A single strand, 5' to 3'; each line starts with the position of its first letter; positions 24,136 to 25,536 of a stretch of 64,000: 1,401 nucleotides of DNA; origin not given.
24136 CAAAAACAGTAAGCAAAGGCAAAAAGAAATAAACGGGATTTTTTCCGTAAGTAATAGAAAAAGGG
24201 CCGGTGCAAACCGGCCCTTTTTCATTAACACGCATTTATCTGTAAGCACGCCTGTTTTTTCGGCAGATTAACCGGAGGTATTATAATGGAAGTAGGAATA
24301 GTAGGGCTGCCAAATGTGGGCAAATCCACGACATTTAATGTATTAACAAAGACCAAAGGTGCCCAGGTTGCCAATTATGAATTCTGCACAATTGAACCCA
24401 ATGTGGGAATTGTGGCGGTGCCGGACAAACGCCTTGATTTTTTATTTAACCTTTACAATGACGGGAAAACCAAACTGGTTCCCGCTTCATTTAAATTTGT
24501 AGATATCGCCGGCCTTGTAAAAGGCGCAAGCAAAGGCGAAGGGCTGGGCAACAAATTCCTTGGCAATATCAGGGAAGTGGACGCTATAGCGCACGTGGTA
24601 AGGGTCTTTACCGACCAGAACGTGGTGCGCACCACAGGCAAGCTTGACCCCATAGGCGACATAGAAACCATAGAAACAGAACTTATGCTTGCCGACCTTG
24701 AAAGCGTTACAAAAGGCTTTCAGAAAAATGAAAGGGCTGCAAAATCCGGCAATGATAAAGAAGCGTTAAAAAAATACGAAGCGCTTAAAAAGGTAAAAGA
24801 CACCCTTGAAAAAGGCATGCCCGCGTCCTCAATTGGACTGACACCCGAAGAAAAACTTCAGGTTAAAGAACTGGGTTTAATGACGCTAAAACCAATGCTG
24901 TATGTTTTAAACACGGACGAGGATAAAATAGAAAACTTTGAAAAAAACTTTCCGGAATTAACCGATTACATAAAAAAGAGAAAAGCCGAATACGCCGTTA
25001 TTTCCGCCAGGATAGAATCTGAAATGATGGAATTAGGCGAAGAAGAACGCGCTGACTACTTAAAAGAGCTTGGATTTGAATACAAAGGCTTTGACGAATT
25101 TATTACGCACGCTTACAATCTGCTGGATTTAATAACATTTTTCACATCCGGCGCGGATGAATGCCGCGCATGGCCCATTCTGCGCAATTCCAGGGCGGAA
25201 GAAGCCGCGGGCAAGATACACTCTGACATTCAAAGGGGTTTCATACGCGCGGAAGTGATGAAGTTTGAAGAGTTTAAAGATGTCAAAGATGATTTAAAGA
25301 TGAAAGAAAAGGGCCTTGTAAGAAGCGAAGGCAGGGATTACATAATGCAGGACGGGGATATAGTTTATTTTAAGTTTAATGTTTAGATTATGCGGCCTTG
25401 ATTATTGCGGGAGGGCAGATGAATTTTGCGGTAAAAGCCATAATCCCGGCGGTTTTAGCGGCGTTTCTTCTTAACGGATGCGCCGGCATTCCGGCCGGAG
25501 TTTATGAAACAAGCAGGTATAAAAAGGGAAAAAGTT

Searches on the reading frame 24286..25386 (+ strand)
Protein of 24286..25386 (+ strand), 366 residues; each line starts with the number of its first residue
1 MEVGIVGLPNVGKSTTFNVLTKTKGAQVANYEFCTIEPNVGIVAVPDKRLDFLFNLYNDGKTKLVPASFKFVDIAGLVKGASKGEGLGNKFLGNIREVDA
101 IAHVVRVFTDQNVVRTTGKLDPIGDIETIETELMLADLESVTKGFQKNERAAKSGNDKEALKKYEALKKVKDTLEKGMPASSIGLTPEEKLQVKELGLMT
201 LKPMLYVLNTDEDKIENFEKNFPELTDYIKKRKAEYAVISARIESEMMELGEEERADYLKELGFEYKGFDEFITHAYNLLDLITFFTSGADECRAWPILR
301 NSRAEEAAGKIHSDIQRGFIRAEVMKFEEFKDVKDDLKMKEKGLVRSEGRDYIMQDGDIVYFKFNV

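Call 11: search_protein_families(library=pfam, proteins=[window:24286-25386:+], max_evalue=0.001)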
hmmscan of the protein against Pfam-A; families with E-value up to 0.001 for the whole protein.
window:24286-25386:+ (366 aa): 3 families
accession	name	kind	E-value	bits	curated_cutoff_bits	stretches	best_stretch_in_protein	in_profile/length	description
PF06071.19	YchF-GTPase_C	-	7e-35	119.5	27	1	282-365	1-84/84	Protein of unknown function (DUF933)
PF01926.29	MMR_HSR1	-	1e-21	77.6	21.9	1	2-111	1-86/113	50S ribosome-binding GTPase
PF02421.24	FeoB_N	-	4.4e-07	30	27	1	2-49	2-48/156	Ferrous iron transport protein B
